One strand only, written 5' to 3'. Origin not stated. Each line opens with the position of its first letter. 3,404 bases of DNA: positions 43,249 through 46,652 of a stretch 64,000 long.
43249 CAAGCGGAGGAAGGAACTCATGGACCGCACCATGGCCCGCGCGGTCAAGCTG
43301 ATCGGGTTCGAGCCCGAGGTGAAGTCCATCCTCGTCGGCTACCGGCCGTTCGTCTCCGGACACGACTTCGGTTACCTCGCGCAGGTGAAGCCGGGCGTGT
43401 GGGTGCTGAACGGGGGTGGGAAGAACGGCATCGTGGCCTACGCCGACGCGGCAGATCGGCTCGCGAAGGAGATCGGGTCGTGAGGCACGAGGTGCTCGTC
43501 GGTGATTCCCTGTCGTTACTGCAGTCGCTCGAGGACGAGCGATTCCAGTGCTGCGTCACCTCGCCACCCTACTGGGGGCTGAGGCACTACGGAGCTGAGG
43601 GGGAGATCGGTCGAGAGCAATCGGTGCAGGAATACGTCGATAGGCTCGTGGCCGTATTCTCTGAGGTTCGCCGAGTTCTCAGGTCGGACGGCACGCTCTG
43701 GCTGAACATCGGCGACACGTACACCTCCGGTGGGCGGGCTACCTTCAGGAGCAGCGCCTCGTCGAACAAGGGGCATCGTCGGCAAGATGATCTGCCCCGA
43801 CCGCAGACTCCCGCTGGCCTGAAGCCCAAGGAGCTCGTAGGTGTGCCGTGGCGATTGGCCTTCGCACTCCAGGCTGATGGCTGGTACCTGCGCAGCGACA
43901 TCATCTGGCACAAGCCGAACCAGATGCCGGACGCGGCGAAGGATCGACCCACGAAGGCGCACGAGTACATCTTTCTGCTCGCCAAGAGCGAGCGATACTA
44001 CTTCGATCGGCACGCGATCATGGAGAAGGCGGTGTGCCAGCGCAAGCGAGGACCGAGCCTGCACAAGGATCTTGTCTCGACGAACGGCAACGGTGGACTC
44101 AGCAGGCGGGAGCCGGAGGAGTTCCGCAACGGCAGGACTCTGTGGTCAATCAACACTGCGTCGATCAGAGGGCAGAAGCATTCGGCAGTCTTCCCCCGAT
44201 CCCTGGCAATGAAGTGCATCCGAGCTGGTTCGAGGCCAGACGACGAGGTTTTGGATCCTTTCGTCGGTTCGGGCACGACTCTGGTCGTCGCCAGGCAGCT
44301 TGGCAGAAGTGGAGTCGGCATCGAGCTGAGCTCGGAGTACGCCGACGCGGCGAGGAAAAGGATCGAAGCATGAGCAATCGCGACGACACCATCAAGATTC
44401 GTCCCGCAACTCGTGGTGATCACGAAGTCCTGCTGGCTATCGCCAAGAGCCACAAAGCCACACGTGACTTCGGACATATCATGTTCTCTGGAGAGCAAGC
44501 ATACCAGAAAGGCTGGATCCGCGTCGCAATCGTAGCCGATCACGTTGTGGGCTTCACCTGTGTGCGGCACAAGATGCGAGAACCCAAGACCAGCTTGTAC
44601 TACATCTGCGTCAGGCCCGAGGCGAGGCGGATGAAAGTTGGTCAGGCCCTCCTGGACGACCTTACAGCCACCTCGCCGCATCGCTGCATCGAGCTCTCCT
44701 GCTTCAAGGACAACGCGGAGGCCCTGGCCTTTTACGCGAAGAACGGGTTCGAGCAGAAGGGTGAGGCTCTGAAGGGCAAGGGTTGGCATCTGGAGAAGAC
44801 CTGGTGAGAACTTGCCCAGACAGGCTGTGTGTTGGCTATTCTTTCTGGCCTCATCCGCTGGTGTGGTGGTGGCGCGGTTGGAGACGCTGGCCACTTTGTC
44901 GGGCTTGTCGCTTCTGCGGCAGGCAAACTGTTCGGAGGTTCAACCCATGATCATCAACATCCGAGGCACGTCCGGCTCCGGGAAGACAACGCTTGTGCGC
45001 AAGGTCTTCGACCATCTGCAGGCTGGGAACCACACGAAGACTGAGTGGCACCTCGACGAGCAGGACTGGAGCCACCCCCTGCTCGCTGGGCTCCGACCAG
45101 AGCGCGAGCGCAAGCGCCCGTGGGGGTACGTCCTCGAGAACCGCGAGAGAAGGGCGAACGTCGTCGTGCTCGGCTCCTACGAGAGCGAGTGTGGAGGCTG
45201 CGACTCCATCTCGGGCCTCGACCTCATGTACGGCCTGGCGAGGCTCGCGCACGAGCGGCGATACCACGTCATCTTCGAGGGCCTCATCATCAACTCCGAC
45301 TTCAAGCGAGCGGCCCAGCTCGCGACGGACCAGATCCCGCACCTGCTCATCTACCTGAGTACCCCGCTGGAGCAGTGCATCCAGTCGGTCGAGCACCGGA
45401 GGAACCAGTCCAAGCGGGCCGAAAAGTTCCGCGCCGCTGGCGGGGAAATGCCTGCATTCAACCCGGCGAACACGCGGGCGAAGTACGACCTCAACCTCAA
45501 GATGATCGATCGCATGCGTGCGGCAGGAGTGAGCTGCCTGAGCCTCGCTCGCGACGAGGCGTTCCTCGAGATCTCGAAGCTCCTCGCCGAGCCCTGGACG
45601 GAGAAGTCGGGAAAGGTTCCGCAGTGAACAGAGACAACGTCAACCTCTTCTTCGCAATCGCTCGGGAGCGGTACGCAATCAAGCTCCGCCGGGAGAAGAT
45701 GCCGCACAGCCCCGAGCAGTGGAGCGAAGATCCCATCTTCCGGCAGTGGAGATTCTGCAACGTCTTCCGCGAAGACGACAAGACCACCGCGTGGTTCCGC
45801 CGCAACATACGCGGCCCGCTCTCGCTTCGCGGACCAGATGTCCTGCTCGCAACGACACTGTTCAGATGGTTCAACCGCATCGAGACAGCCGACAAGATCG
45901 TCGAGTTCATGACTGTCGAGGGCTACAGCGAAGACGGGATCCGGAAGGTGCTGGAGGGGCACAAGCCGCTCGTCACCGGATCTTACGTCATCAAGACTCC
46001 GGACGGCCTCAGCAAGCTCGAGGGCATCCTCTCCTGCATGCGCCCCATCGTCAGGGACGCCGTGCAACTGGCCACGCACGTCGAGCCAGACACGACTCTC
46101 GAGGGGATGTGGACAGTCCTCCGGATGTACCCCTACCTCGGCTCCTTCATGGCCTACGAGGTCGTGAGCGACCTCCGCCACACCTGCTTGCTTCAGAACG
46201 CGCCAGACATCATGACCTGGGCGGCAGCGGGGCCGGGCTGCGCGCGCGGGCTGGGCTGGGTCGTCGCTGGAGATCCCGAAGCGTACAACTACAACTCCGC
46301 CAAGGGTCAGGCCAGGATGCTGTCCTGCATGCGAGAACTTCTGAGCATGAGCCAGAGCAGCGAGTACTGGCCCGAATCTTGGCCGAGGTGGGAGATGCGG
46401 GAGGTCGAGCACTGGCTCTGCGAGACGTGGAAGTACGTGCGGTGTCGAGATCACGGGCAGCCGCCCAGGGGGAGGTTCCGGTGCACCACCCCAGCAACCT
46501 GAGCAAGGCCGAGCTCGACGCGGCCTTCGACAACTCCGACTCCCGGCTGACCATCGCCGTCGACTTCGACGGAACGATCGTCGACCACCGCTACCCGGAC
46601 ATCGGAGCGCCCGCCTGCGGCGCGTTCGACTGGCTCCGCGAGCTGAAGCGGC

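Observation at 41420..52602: Complete thymidine hypermodification pathway of the glycine/FAD/acetyl type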

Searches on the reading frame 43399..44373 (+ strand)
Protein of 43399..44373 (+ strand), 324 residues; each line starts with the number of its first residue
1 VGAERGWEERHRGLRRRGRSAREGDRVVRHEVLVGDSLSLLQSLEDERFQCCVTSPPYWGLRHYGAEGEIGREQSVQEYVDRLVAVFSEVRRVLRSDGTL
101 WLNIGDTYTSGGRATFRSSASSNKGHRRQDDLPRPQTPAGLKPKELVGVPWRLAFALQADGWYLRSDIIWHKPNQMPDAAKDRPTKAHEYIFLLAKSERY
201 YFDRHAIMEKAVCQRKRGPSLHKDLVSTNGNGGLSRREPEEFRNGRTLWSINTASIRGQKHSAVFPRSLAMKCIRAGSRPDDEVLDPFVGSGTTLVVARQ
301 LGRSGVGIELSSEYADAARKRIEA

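Call 5: search_protein_families(library=pfam, proteins=[window:43399-44373:+], max_evalue=0.01)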
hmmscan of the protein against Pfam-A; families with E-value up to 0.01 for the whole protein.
window:43399-44373:+ (324 aa): 3 families
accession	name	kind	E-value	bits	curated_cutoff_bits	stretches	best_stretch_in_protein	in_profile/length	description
PF01555.25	N6_N4_Mtase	-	1e-50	173.2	26.7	1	50-319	2-220/221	DNA methylase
PF08241.18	Methyltransf_11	-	0.0013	19.8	21.2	0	76-101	69-94/95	Methyltransferase domain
PF01170.24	UPF0020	-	0.005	17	22.3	0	275-304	23-52/197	RMKL-like, methyltransferase domain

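Call 18: search_protein_families(library=phrogs, proteins=[window:43480-44373:+], max_evalue=0.001)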
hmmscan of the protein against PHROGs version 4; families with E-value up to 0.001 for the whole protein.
window:43480-44373:+ (297 aa): 12 families
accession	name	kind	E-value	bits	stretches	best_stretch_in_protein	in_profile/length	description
phrog_67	-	other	2.6e-65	222.8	1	1-296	122-344/743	DNA methyltransferase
phrog_498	-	other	5e-30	105.6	2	129-296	289-421/633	DNA methyltransferase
phrog_3008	-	other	1.2e-14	55.2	1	232-296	148-212/244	DNA methyltransferase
phrog_12517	-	unknown function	2.7e-14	54.1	2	6-81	163-238/316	-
phrog_18146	-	other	5.1e-10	39.8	1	233-284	48-100/452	DNA methyltransferase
phrog_6952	-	other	2.8e-09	38.1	1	222-295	102-175/181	DNA methyltransferase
phrog_23085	-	unknown function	3e-09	37.7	1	230-294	40-104/138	-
phrog_6025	-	other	3e-06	28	1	4-153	13-118/192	DNA methyltransferase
phrog_18293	-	other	3.7e-06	27.9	1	239-296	51-108/119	methyltransferase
phrog_8769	-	other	6.5e-06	26.9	1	252-296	10-54/71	methyltransferase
phrog_23148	-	unknown function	8e-06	27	1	232-295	83-146/165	-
phrog_16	-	DNA, RNA and nucleotide metabolism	0.00011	21.6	1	204-291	818-905/986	DNA helicase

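Call 33: search_solved_structures(query=window:43480-44373:+, max_evalue=0.001, show_alignments=2)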
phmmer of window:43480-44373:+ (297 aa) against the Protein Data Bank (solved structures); distinct sequences matched with E-value up to 0.001: 12.
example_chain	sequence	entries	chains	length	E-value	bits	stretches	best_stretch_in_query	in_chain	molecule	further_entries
2zie_A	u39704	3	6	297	2.2e-22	83.1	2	208-295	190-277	Putative modification methylase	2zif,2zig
8s9m_A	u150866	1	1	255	5.7e-17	65.3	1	211-294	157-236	DNA cytosine-N4 methyltransferase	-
8s9n_A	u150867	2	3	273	7.5e-17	64.9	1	211-294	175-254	DNA cytosine-N4 methyltransferase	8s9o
6pbd_A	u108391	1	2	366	6.6e-16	61.8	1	231-295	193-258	Modification methylase CcrMI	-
1g60_A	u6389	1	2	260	7.6e-14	55.1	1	122-291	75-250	Adenine-specific Methyltransferase MboIIA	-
1boo_A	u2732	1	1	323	8.2e-14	55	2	217-292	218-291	PROTEIN (N-4 CYTOSINE-SPECIFIC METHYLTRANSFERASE PVU II)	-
1eg2_A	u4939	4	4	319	5.7e-10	42.3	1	136-288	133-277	MODIFICATION METHYLASE RSRI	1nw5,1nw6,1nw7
1nw8_A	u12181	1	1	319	5.8e-10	42.3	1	136-288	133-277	MODIFICATION METHYLASE RSRI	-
9c3u_A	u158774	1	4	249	7.6e-10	41.9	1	138-297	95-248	Methyltransferase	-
8urk_A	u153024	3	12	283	1.2e-09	41.3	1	138-297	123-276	Methyltransferase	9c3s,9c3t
5hfj_A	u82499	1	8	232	1.6e-09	40.8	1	226-295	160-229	Adenine specific DNA methyltransferase (DpnA)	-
5hek_A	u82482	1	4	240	1.8e-09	40.7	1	226-295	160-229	Adenine specific DNA methyltransferase (DpnA)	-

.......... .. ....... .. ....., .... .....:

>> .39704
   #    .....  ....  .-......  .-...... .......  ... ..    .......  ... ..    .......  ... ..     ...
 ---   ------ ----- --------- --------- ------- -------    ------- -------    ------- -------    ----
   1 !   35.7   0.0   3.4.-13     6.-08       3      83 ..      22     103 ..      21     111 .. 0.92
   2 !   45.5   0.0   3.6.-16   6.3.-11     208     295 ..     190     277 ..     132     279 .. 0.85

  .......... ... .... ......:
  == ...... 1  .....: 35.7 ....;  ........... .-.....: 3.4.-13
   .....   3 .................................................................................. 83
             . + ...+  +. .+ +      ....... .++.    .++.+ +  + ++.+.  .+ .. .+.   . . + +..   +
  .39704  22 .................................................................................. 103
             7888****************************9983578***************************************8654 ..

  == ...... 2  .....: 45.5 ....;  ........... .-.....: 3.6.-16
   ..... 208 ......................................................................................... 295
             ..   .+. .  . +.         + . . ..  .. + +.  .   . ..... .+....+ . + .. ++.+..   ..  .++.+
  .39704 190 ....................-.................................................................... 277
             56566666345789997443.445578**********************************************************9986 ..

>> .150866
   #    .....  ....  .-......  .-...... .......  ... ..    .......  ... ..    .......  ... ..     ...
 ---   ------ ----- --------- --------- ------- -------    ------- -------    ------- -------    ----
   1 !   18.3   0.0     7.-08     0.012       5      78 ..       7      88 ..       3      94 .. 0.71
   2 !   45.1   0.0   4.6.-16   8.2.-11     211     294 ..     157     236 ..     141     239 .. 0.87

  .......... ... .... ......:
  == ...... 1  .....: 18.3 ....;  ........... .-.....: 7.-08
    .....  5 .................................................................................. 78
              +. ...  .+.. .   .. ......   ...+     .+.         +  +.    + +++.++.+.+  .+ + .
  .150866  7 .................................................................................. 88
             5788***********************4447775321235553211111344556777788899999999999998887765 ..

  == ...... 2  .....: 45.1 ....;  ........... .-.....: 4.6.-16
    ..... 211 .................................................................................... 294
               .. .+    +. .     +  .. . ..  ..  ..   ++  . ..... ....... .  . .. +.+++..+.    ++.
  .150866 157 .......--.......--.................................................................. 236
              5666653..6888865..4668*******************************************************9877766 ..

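Call 38: search_dna_similar(query=window:43480-44373:+, collection=phages, mode=protein, max_rows=25)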
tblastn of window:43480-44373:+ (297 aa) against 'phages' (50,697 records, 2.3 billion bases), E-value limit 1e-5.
Records with a match: 572; places in all: 589; records where one place covers at least 80% of the query: 329.
Best place of each record, by identity: <60% 572.
By first word of the organism name: Mycobacterium 147; Synechococcus 55; Staphylococcus 40; Gordonia 32; Burkholderia 31; Cyanophage 26; Prochlorococcus 22; Flavobacterium 17; Pseudomonas 15; Bacteriophage 8; and 59 more.
By host as written in the record: - 96; Mycobacterium smegmatis mc2 155 83; Gordonia terrae 3612 23; Burkholderia sp. 20; Mycobacterium smegmatis mc#155 17; Staphylococcus aureus 17; Synechococcus 13; Mycobacterium smegmatis mc2155 11; and 152 more.
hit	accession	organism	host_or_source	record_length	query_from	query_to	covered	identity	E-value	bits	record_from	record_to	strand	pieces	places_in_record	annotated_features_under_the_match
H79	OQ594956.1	Pseudomonas phage vB_Pae_LESphi3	Pseudomonas aeruginosa LESB58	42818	1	296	100%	48.9%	5e-83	278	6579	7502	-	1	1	site-specific DNA-methyltransferase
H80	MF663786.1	Bordetella phage vB_BbrM_PHB04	Bordetella bronchiseptica 4715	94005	5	296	98%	49.0%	3e-81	272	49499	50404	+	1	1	site-specific DNA-methytransferase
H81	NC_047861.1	Bordetella phage vB_BbrM_PHB04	Bordetella bronchiseptica 4715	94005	5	296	98%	49.0%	3e-81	272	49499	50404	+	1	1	DNA methyltransferase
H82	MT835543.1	Bacteriophage sp.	human fecal samples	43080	1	297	100%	48.1%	7e-78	263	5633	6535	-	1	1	record has no annotation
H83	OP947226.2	Ralstonia phage p2110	Ralstonia solanacearum strain Tb1546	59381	21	295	93%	51.2%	7e-78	263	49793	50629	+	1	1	putative DNA methyltransferase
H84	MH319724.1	Marine virus AG-345-D19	single cell amplified by WGA-X; seawater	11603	1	295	99%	47.4%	6e-77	260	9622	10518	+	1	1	record has no annotation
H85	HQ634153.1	Salicola phage CGphi29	Salicola sp. M5 MPN 10^-2 23B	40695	3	297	99%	47.4%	3e-68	235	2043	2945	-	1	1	DNA methylase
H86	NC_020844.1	Salicola phage CGphi29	Salicola sp. M5 MPN 10^-2 23B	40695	3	297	99%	47.4%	3e-68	235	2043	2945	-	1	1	DNA methyltransferase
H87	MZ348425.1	Pseudomonas phage psageB2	soil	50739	3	297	96%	49.1%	3e-58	273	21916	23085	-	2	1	putative DNA methyltransferase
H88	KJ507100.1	Pseudomonas phage phiPSA1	Pseudomonas syringae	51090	3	297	96%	49.1%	3e-58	273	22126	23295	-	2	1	DNA methyltransferase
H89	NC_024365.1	Pseudomonas phage phiPSA1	Pseudomonas syringae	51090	3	297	96%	49.1%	3e-58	273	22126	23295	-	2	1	DNA methyltransferase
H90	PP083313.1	Pseudomonas phage PSA-2T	Pseudomonas syringae pv. actinidiae ...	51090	3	297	96%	49.1%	3e-58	273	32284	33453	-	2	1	DNA methyltransferase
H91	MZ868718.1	Pseudomonas phage psageK9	Pseudomonas syringae pv. actinidiae K7#8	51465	3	297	96%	49.1%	3e-58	273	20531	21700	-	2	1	hypothetical protein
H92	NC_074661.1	Pseudomonas phage psageK9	Pseudomonas syringae pv. actinidiae K7#8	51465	3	297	96%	49.1%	3e-58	273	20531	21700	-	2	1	hypothetical protein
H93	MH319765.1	Marine virus AG-345-P14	single cell amplified by WGA-X; seawater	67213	1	295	99%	47.0%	8e-80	268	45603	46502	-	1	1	record has no annotation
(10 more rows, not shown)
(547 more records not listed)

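Call 74: find_related_loci(query=window:43480-44373:+, collection=viral_contigs, flank=5000)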
Query window:43480-44373:+ (297 aa) in viral_contigs; peptide patterns used: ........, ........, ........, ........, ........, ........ (x = any residue, [..] = any of these).
598 stretches matched a pattern (row limit reached: there are more); 598 encode a relative of the query (tblastn E <= 1e-3); the best 80 are kept; 80 distinct loci.
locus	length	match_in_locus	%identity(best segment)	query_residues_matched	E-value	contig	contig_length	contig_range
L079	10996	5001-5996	49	1-297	7e-97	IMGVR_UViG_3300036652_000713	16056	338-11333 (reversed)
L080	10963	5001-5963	50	4-296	1e-94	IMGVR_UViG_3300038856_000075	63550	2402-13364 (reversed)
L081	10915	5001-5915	50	1-296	3e-92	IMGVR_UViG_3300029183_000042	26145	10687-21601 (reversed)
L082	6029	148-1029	52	5-295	8e-92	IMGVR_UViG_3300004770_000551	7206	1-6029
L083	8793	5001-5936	47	2-297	2e-91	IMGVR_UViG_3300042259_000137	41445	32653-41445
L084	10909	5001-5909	50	4-295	2e-91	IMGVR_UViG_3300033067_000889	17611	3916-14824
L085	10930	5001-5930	48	3-296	6e-91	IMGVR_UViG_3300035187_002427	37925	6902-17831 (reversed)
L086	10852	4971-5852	50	5-295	1e-90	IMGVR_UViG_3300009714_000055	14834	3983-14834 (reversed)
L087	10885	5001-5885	49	5-295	2e-90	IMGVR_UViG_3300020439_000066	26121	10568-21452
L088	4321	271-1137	48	4-296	4e-90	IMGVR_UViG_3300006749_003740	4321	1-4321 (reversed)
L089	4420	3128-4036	49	1-297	3e-90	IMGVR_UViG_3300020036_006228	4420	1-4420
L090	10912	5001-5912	50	3-297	2e-89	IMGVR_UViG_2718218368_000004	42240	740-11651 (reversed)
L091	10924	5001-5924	49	1-296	2e-89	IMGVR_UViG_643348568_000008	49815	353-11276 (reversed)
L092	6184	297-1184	50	5-296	2e-89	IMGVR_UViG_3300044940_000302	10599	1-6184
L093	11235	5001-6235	49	3-297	6e-89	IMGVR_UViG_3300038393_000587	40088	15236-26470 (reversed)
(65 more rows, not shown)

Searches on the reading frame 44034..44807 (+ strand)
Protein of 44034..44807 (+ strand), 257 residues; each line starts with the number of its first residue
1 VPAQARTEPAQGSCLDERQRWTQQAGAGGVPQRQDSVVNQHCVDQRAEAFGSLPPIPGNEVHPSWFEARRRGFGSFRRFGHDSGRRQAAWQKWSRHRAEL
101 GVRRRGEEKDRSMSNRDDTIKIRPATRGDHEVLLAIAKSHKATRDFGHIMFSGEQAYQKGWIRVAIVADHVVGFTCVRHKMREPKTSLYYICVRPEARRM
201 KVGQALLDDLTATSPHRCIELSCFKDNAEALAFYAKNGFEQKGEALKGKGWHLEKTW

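Call 5: search_protein_families(library=pfam, proteins=[window:44034-44807:+], max_evalue=0.01)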
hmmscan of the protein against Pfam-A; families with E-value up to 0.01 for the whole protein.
window:44034-44807:+ (257 aa): 5 families
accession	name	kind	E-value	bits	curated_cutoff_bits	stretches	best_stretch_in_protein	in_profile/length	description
PF00583.31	Acetyltransf_1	-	8e-12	45.9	20.7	1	159-239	34-116/116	Acetyltransferase (GNAT) family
PF13508.13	Acetyltransf_7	-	1.8e-11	44.7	27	1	165-241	8-84/84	Acetyltransferase (GNAT) domain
PF13673.13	Acetyltransf_10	-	5.1e-07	30.2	23.6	1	164-250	35-118/128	Acetyltransferase (GNAT) domain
PF08445.16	FR47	-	0.001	19.4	22.1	0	181-242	17-80/86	FR47-like protein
PF10910.14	Phage_gene29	-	0.0037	17.9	29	1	89-132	38-72/124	Phage gene 29 protein family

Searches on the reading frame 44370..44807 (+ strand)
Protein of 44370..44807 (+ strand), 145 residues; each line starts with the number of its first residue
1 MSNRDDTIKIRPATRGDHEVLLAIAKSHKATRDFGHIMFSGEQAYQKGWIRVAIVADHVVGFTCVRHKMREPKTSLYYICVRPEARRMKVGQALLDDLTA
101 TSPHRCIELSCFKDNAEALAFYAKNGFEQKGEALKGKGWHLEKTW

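Call 41: search_protein_families(library=ncbifam, proteins=[window:44370-44807:+], max_evalue=0.1)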
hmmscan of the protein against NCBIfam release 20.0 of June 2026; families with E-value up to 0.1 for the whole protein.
window:44370-44807:+ (145 aa): 17 families
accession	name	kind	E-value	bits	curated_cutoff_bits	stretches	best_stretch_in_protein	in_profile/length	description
TIGR01575.1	rimI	equivalog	1.8e-10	41.1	86.4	1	39-131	23-116/132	ribosomal protein S18-alanine N-acetyltransferase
NF002959.0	PRK03624.1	equivalog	2.4e-07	30.5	124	1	6-137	5-139/147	GNAT family acetyltransferase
NF007853.0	PRK10562.1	equivalog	5.9e-06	26.6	125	1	79-135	74-128/146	N-acetyltransferase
NF007527.0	PRK10140.1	equivalog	2.3e-05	24.3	236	1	51-133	54-142/162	N-acetyltransferase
TIGR03103.1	trio_acet_GNAT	equivalog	0.00014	20.6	569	1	54-129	141-214/547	N-acetylglutaminylglutamine synthetase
NF007807.0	PRK10514.1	equivalog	0.00022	21.2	134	1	57-132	60-127/147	acetyltransferase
NF007025.1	PRK09491.1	equivalog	0.00085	19.3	173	1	54-129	45-121/145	ribosomal protein S18-alanine N-acetyltransferase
NF033213.1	matur_PanM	equivalog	0.0015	18.3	68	1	64-130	53-124/130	aspartate 1-decarboxylase autocleavage activator PanM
TIGR03448.1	mycothiol_MshD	equivalog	0.004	16.5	163.1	1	56-129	209-287/294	mycothiol synthase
NF041716.1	HxA_phane_GNAT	equivalog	0.0045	16.9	250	1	79-130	88-143/152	cyclophane-containing RiPP N-acetyltransferase HaaN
NF040503.1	resist_ArsN1a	equivalog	0.0095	15.7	170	1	55-131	55-137/159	arsinothricin resistance N-acetyltransferase ArsN1 family A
NF007338.0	PRK09831.1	equivalog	0.02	15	146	1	46-111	54-113/150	GNAT family N-acetyltransferase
NF053587.1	SpmdActasePaiA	equivalog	0.028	14.2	250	1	69-132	86-152/172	spermidine/spermine N(1)-acetyltransferase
NF005921.0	PRK07922.1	equivalog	0.033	13.8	180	1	50-129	50-125/170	amino-acid N-acetyltransferase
NF040501.1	resist_ArsN2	equivalog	0.051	13.2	125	1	70-129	45-103/133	arsenic resistance N-acetyltransferase ArsN2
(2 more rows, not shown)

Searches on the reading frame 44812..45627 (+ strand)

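Call 5: search_protein_families(library=pfam, proteins=[window:44812-45627:+], max_evalue=0.01)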
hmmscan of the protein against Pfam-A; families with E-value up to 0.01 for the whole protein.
window:44812-45627:+ (271 aa): 10 families
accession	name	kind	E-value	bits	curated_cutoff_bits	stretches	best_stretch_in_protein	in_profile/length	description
PF13671.12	AAA_33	-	9.3e-07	29.7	27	1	50-205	4-127/143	AAA domain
PF06414.18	Zeta_toxin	-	3.7e-05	23.7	22.3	0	40-73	11-45/199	Zeta toxin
PF01712.25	dNK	-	0.0002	21.6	27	0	174-201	122-148/203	Deoxynucleoside kinase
PF13191.12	AAA_16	-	0.00022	22.2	32.6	1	32-72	13-51/167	AAA ATPase domain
PF05729.18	NACHT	-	0.00031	21.1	26.7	1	48-76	3-31/167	NACHT domain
PF00931.28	NB-ARC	-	0.0011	18.7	23.5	1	42-71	17-44/248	NB-ARC domain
PF00005.33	ABC_tran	-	0.0015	19.5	25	1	47-114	13-71/137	ABC transporter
PF24883.2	NPHP3_N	-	0.0015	19.2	24.8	1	44-76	21-53/164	Nephrocystin 3, N-terminal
PF18748.7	HMUDK_HMUD1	-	0.0017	18.4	27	1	116-198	62-149/196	5-hmdU DNA kinase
PF13238.12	AAA_18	-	0.0025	18.7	29.4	0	48-206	1-122/128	AAA domain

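Call 41: search_protein_families(library=ncbifam, proteins=[window:44812-45627:+], max_evalue=0.1)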
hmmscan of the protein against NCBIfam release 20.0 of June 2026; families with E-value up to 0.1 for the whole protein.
window:44812-45627:+ (271 aa): 39 families (the best 25 are shown)
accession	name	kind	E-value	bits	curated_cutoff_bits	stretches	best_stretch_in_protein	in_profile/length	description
NF005257.0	PRK06762.3-2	equivalog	2.2e-06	27.5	202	1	43-70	3-30/170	hypothetical protein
NF004018.0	PRK05480.1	equivalog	6.1e-05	22.6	180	1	43-71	4-32/210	uridine kinase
NF005252.0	PRK06762.1-3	equivalog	6.3e-05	22.8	258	0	43-66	9-32/189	hypothetical protein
TIGR00041.1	DTMP_kinase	equivalog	0.00028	20.6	83.25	1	46-74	5-33/196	dTMP kinase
TIGR00235.1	udk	equivalog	0.00035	20.3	220.3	1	45-71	6-32/207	uridine kinase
TIGR00176.1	mobB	equivalog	0.00073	19.6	76.2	1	47-73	1-27/155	molybdopterin-guanine dinucleotide biosynthesis protein B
NF005807.0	PRK07667.1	equivalog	0.0023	17.5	221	1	41-83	13-55/193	kinase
NF004041.0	PRK05541.1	subfamily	0.0028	17.7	127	1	42-72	4-34/176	adenylyl-sulfate kinase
NF005250.0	PRK06761.1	equivalog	0.0032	16.5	270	1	47-89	5-45/282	hypothetical protein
NF005253.0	PRK06762.1-4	equivalog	0.0041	17.3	159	0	47-69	4-26/166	hypothetical protein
NF041053.1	CobW_rel_Se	equivalog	0.0063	16.2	180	1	47-73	3-29/195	CobW-related selenoprotein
NF005655.0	PRK07429.1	subfamily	0.01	15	236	1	44-74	7-37/326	phosphoribulokinase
NF010248.0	PRK13695.1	equivalog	0.011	15.4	156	1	46-71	4-29/180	NTPase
TIGR02928.1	TIGR02928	subfamily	0.011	14.6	181.3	1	41-75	36-70/366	orc1/cdc6 family replication initiation protein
NF005115.0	PRK06547.1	equivalog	0.014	14.8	173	1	40-68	10-38/172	hypothetical protein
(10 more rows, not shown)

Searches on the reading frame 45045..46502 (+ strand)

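Call 5: search_protein_families(library=pfam, proteins=[window:45045-46502:+], max_evalue=0.01)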
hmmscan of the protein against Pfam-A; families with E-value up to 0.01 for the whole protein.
window:45045-46502:+ (485 aa): 1 family
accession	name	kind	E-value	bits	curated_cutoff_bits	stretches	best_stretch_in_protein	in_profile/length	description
PF18723.6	HMUDK_hel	-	4e-37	128.6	25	1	199-467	4-274/281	5-hmdU DNA kinase, helical domain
